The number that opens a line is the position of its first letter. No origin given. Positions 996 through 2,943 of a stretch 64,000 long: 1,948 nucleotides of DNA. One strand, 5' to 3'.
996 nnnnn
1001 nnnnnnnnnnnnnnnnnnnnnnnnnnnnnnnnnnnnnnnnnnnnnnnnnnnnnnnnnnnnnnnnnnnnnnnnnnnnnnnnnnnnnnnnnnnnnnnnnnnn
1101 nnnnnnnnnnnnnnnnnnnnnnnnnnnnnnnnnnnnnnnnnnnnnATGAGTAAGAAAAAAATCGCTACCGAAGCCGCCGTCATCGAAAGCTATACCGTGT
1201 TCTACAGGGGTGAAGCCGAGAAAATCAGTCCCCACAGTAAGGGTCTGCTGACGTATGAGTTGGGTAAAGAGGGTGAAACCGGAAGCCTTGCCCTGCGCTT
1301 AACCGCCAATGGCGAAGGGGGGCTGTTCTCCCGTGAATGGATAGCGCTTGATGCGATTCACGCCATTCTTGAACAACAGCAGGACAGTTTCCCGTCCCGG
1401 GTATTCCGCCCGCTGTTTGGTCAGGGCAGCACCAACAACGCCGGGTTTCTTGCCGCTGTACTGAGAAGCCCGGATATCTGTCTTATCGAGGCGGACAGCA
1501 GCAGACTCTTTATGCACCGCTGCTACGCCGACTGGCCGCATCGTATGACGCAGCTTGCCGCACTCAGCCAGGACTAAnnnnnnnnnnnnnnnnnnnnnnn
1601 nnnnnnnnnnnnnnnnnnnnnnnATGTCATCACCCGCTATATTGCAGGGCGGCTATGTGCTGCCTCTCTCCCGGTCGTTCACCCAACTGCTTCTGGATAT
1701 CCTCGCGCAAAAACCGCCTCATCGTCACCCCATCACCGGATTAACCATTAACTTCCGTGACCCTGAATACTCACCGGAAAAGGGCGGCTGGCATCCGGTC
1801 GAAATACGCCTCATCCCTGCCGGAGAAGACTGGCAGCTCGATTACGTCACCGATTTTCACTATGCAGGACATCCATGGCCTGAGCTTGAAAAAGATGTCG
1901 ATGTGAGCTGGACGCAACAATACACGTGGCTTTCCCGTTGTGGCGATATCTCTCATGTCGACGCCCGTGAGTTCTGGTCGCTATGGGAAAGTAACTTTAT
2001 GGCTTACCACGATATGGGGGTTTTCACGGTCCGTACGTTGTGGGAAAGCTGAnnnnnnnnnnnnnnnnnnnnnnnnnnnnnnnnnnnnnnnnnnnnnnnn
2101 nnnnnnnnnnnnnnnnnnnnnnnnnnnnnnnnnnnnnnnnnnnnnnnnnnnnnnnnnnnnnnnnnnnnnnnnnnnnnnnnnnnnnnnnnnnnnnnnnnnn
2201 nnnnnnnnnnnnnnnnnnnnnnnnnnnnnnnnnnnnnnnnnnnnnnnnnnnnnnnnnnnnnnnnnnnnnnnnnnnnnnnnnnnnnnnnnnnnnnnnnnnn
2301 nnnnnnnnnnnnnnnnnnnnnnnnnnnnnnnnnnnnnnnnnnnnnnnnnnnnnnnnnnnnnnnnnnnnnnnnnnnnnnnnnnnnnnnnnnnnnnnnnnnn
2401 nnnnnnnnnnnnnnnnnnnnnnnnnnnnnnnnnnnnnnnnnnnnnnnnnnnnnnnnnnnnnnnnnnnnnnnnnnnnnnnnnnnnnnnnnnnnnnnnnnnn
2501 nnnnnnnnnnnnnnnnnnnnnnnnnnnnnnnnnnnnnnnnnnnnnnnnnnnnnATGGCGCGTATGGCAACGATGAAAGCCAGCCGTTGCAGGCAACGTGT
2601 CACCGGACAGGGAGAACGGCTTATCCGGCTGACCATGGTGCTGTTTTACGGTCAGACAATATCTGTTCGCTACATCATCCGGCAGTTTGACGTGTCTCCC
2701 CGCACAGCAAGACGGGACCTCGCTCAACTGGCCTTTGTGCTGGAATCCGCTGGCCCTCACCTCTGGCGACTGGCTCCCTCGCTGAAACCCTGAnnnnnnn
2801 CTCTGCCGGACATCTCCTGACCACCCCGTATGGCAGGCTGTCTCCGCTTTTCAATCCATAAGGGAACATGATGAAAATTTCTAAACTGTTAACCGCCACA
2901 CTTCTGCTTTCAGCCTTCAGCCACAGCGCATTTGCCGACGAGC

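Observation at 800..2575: Four-gene operon of unknown function: acidic protein, two unknowns and an LRAT-like enzyme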

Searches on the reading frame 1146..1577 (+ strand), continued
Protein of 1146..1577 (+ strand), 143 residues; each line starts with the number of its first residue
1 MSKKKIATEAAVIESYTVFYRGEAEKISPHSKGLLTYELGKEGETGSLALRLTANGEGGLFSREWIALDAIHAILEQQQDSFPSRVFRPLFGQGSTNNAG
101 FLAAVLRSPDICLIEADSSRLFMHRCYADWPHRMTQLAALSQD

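Call 124: find_encoding_contigs(protein=P0199, flank=7000, max_places=1)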
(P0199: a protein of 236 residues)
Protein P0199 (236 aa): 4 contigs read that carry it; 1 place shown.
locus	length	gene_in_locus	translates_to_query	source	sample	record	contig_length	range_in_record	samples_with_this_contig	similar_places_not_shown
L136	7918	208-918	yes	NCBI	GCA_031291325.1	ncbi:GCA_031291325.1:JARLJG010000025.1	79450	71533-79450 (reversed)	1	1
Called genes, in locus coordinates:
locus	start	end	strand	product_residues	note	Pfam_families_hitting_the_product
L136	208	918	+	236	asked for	-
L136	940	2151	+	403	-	-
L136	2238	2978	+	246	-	-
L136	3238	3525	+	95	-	-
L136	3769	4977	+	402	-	PF13356:Arm-DNA-bind_3, PF00589:Phage_integrase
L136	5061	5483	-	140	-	-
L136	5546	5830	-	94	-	PF09811:Yae1_N (weak)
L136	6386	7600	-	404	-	PF00155:Aminotran_1_2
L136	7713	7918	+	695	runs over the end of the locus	PF00270:DEAD (faint), PF04851:ResIII, PF17757:UvrB_inter, PF27431:UvrB_3rd, PF00271:Helicase_C, PF12344:UvrB, PF02151:UVR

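Call 125: find_encoding_contigs(protein=P0221, flank=7000, max_places=1)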
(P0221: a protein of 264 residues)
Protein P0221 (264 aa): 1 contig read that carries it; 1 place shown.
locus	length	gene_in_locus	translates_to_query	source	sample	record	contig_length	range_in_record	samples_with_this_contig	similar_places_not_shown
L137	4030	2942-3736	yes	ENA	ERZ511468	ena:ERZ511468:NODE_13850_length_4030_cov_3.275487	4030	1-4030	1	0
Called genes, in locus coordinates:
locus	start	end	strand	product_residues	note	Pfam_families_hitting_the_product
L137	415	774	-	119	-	-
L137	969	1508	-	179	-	-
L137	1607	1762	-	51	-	-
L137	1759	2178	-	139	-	-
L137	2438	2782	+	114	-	PF06803:DUF1232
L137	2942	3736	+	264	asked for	-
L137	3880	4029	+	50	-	?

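Call 126: find_encoding_contigs(protein=P0246, flank=7000, max_places=1)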
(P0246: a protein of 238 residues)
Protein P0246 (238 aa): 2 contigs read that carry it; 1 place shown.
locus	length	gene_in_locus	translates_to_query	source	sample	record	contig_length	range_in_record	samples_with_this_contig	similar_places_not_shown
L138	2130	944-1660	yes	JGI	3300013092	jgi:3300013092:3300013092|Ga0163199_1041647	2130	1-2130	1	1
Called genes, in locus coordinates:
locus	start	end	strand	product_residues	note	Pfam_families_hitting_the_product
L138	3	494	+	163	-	?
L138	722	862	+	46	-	-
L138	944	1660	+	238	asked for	-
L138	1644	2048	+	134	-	-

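Call 127: find_encoding_contigs(protein=P0173, flank=7000, max_places=1)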
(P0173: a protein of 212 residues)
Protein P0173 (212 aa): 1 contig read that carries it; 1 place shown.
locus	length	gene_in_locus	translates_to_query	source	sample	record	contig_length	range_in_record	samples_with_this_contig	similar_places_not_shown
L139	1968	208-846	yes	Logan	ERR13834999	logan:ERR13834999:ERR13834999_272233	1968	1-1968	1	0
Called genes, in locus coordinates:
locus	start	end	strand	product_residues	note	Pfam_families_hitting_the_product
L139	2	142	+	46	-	?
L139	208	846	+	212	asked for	-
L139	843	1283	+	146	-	PF10980:DUF2787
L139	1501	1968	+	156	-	?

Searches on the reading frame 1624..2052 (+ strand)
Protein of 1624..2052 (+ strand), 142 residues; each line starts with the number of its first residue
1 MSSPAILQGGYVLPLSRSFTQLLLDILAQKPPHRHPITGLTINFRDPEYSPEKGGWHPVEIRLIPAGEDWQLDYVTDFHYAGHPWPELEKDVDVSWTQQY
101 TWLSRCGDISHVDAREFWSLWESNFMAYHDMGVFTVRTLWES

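Call 3: search_protein_families(proteins=[window:1624-2052:+], library=ncbifam, max_evalue=0.1)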
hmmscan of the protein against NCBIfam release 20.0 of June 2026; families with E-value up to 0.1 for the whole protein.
window:1624-2052:+ (142 aa): 1 family
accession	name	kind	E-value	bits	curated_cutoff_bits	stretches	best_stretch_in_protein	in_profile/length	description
NF010255.1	PRK13701.1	equivalog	0.04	13.6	100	1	48-72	51-75/144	conjugation system SOS inhibitor PsiB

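Call 4: search_protein_families(proteins=[window:1624-2052:+], library=padloc, max_evalue=0.1)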
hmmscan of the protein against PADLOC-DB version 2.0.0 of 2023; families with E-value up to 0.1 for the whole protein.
window:1624-2052:+ (142 aa): 0 families

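Call 5: search_protein_families(proteins=[window:1624-2052:+], library=phrogs, max_evalue=0.1)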
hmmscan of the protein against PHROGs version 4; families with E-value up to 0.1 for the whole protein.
window:1624-2052:+ (142 aa): 1 family
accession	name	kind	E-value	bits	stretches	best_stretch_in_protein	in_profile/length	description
phrog_13741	-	unknown function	5.9e-38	131.4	1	5-140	3-145/148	-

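Call 18: profile_search(protein=window:1624-2052:+)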
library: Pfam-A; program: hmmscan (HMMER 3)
A. the first sequence (142 residues): domains with independent E <= 10: 1; with E <= 0.001: 1
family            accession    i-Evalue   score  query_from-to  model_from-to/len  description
DUF2787           PF10980.13    1.8e-32   112.7      19-137         3-124/126  Protein of unknown function (DUF2787)

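Call 28: search_solved_structures(query=window:1624-2052:+, max_evalue=10)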
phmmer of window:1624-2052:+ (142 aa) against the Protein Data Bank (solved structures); distinct sequences matched with E-value up to 10: 5.
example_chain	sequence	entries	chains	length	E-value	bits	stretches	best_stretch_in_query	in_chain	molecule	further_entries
2v1l_A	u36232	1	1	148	1.9e-22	82.6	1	12-131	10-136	HYPOTHETICAL PROTEIN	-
2w56_B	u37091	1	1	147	2.4e-21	79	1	13-135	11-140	VC0508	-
2w56_A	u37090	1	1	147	4e-21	78.3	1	39-135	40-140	VC0508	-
6ec6_A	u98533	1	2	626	0.78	12.4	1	45-111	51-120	Beta-glucuronidase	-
3nct_A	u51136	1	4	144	1.2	11.8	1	46-72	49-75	Protein psiB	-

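Call 86: search_solved_structures(query=A5, max_evalue=10, show_alignments=5)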
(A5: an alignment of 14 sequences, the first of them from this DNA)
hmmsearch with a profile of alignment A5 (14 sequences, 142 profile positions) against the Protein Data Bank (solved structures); distinct sequences matched with E-value up to 10: 5.
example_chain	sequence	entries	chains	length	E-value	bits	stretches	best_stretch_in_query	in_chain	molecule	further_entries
2w56_A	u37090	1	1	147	1.1e-43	151.6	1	6-140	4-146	VC0508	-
2w56_B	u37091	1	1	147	1.3e-43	151.3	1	6-140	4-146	VC0508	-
2v1l_A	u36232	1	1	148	3.2e-42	146.9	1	10-139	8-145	HYPOTHETICAL PROTEIN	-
4x5s_A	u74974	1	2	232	0.03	17.3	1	41-96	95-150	Carbonic anhydrase (Carbonate dehydratase)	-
3nct_A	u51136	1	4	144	0.27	14.2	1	45-72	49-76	Protein psiB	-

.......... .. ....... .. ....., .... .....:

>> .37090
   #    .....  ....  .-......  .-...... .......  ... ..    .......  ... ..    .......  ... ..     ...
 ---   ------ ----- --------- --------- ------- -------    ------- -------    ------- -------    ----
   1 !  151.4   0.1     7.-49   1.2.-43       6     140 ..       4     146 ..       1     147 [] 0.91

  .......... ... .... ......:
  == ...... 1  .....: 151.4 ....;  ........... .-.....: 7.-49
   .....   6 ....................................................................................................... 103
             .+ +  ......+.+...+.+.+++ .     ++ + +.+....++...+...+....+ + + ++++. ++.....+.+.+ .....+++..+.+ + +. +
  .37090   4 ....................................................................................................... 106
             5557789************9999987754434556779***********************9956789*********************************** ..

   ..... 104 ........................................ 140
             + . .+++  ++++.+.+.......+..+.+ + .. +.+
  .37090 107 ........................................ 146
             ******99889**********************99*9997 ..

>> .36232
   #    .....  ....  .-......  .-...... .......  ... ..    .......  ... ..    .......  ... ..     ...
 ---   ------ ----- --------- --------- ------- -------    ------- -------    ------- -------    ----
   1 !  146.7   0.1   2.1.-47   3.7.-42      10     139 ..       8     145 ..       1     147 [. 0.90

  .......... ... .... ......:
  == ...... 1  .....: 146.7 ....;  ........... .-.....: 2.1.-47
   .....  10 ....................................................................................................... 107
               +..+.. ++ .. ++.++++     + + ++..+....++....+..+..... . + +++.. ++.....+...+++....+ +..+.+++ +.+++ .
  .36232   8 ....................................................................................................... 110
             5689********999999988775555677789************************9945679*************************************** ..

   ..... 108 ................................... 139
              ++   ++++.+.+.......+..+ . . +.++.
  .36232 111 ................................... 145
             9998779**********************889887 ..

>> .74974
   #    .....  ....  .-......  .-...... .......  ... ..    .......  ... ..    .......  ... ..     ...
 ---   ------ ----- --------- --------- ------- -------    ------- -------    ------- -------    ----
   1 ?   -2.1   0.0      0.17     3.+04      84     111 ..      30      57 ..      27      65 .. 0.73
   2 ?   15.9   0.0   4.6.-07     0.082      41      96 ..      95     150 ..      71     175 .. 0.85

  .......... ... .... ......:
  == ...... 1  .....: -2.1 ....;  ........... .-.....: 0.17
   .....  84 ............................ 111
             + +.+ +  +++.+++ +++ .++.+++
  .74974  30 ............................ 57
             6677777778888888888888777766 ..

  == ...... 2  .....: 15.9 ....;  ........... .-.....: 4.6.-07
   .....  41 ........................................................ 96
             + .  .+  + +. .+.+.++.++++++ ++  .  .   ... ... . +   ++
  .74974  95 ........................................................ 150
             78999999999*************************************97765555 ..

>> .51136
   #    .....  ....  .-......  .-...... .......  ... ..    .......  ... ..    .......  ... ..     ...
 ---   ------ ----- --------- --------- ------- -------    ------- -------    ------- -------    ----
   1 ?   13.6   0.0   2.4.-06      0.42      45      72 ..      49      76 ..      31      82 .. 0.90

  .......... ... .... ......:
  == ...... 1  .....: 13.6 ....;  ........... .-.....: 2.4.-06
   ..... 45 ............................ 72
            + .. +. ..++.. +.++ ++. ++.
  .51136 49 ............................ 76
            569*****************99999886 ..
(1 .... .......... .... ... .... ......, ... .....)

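Call 95: search_dna_similar(query=window:1624-2052:+, collection=plasmids, mode=protein, max_rows=25, max_evalue=0.001)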
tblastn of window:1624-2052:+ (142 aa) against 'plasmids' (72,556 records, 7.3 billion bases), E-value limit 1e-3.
Records with a match: 14; places in all: 18; records where one place covers at least 80% of the query: 8.
Best place of each record, by identity: <60% 14.
By first word of the organism name: Aeromonas 4; Proteus 3; Escherichia 2; Vibrio 2; Salmonella 1; Pseudoalteromonas 1; Aliivibrio 1.
By predicted mobility (MOB-suite, as given by PLSDB): non-mobilizable 9; conjugative 4; mobilizable 1.
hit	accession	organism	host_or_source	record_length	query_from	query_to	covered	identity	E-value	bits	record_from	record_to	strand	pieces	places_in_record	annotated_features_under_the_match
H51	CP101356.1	Salmonella enterica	chicken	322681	1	142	100%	49.6%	4e-42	154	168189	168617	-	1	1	DUF2787 domain-containing protein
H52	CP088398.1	Escherichia coli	Homo sapiens,blood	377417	8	142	95%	45.2%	2e-39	147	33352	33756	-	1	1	DUF2787 domain-containing protein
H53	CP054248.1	Escherichia coli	Homo sapiens,bone infection of foot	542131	8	142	95%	45.2%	2e-39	147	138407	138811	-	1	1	DUF2787 family protein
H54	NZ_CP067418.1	Aeromonas media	cell culture,water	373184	10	136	89%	40.9%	9e-19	88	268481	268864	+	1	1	DUF2787 domain-containing protein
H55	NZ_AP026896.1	Aeromonas caviae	Microbe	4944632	1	136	96%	38.0%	6e-20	92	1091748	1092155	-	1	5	none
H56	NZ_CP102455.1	Aeromonas sp. BC14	culture,river water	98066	9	141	94%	38.8%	5e-20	92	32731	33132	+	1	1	DUF2787 family protein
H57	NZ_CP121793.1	Aeromonas caviae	Homo sapiens,plasma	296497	10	141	93%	39.1%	9e-22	97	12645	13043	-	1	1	DUF2787 family protein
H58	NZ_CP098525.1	Pseudoalteromonas sp. KG3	whole organism,Cheese rind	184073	12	134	87%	34.1%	2e-16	81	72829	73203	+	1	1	DUF2787 domain-containing protein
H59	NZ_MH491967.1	Proteus mirabilis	-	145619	39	128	63%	40.9%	1e-13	74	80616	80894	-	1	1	DUF2787 family protein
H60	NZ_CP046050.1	Proteus mirabilis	Swine,stool sample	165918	39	128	63%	40.9%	1e-13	74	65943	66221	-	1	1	DUF2787 family protein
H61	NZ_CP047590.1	Proteus mirabilis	chicken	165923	39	128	63%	40.9%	1e-13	74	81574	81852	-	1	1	DUF2787 family protein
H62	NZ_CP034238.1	Aliivibrio salmonicida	Atlantic salmon,pure isolate,diseased ...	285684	40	137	69%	30.6%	3e-6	52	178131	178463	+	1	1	DUF2787 family protein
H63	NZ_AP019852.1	Vibrio alfacsensis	-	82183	42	134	65%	31.6%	9e-5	48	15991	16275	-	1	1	DUF2787 family protein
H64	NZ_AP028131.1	Vibrio fluvialis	Homo sapiens,Stool sample from a ...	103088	41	93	37%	46.3%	9e-6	51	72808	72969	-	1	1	DUF2787 family protein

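Call 97: get_annotated_region(hit=H51, flank=7000)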
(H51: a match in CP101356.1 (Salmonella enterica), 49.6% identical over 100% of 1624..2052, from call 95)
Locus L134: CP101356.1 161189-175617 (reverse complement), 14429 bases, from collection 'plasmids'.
description: Salmonella enterica strain IndS104 plasmid pIndS104-CTX, complete sequence
organism: Salmonella enterica (NCBI taxid 28901)
taxonomy: Bacteria; Pseudomonadota; Gammaproteobacteria; Enterobacterales; Enterobacteriaceae; Salmonella; Salmonella enterica
host: -; source: chicken; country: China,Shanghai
typing (MOB-suite, as given by PLSDB): non-mobilizable
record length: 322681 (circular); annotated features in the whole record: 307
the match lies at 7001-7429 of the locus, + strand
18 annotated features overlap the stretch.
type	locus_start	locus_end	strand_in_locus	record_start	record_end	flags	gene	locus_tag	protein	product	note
CDS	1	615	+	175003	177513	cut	-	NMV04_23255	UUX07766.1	hypothetical protein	-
CDS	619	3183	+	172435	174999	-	-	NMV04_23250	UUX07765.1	hypothetical protein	-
CDS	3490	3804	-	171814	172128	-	-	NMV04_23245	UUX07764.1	hypothetical protein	-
CDS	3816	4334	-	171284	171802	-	-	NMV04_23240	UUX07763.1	hypothetical protein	-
CDS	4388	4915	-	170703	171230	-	-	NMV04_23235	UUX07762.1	hypothetical protein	-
CDS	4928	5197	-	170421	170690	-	-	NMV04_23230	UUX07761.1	helix-turn-helix domain-containing protein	-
CDS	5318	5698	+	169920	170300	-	-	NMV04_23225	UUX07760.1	hypothetical protein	-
CDS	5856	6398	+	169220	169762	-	-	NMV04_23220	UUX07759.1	hypothetical protein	-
CDS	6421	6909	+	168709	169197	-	radC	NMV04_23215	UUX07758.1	DNA repair protein RadC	-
CDS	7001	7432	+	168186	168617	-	-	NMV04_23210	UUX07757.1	DUF2787 domain-containing protein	-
CDS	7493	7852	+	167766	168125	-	-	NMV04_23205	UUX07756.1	type IV toxin-antitoxin system YeeU family antitoxin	-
CDS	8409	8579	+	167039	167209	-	-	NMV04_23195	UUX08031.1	DUF905 domain-containing protein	-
CDS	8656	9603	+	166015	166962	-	-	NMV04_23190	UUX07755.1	site-specific integrase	-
CDS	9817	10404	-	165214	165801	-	-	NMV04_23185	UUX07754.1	hypothetical protein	-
CDS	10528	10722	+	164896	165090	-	-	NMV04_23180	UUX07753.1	AlpA family transcriptional regulator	-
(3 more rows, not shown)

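Call 98: get_annotated_region(hit=H60, flank=7000)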
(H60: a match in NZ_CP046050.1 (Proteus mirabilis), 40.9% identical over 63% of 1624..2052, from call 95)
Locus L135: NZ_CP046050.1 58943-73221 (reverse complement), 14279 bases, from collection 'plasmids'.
description: Proteus mirabilis strain DY.F1.2 plasmid pDY.F1.2, complete sequence
organism: Proteus mirabilis (NCBI taxid 584)
taxonomy: Bacteria; Pseudomonadota; Gammaproteobacteria; Enterobacterales; Morganellaceae; Proteus; Proteus mirabilis
host: -; source: Swine,stool sample; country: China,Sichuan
typing (MOB-suite, as given by PLSDB): conjugative; replicon rep_cluster_1506; relaxase MOBH; mating-pair formation MPF_F
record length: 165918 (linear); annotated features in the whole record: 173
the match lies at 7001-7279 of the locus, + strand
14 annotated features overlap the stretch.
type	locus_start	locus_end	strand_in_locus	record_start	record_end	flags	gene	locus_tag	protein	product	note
CDS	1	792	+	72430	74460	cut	-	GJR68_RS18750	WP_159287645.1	DEAD/DEAH box helicase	-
CDS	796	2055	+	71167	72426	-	-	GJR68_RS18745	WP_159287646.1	GIY-YIG nuclease family protein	-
CDS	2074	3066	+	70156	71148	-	-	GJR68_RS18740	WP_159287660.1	restriction endonuclease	GO:0009307 - DNA restriction-modification system [Evidence IEA]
CDS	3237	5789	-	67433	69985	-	-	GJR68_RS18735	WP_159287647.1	hypothetical protein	-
CDS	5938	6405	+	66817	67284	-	radC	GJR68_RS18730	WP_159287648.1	DNA repair protein RadC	GO:0006281 - DNA repair [Evidence IEA]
CDS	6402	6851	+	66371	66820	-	-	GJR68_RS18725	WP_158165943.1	DUF2787 family protein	-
CDS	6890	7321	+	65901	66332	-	-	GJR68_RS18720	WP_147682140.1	DUF2787 family protein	-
CDS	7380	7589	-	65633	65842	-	-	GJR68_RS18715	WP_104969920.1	AlpA family transcriptional regulator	-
CDS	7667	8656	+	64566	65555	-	-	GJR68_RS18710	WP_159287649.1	GTPase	-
CDS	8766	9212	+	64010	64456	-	-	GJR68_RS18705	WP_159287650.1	hypothetical protein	-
CDS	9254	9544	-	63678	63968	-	-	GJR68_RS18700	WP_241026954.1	inovirus-type Gp2 protein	-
CDS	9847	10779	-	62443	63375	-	-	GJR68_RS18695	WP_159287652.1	hypothetical protein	-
CDS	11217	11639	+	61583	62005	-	-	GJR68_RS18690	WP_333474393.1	inovirus-type Gp2 protein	-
CDS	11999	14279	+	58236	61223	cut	-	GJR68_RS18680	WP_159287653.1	Tn3 family transposase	-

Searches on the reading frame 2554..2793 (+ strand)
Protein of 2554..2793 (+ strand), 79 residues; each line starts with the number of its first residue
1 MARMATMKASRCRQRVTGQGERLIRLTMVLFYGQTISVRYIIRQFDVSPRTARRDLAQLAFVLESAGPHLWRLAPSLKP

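Call 3: search_protein_families(proteins=[window:2554-2793:+], library=ncbifam, max_evalue=0.1)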
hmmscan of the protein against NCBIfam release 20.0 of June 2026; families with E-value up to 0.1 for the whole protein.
window:2554-2793:+ (79 aa): 3 families
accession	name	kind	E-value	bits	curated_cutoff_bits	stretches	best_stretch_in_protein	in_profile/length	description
NF010034.0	PRK13509.1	equivalog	0.00013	21.5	244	1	28-60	12-44/251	HTH-type transcriptional regulator UlaR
NF008154.0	PRK10906.1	equivalog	0.013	14.8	331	1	36-60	20-44/252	DeoR/GlpR family transcriptional regulator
NF041397.1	TranRegGlpR_Halo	equivalog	0.066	12.8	300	1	34-60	18-44/253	HTH-type transcriptional regulator GlpR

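Call 4: search_protein_families(proteins=[window:2554-2793:+], library=padloc, max_evalue=0.1)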
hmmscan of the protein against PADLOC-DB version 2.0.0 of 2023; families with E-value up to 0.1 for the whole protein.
window:2554-2793:+ (79 aa): 2 families
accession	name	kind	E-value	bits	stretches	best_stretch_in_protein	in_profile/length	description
PDLC01457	WYL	-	3.5e-06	24.8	1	21-59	4-42/229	"CAS-I,CAS-II,CAS-III,CAS-IV,CAS-V,CAS-VI; associated_signaling"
PDLC03963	SoFic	-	0.034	11.5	1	11-60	284-332/361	-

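Call 5: search_protein_families(proteins=[window:2554-2793:+], library=phrogs, max_evalue=0.1)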
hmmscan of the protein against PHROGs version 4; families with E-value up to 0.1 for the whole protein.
window:2554-2793:+ (79 aa): 1 family
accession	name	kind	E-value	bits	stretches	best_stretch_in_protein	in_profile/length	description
phrog_13105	-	unknown function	0.0052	17.4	1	21-60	5-44/239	-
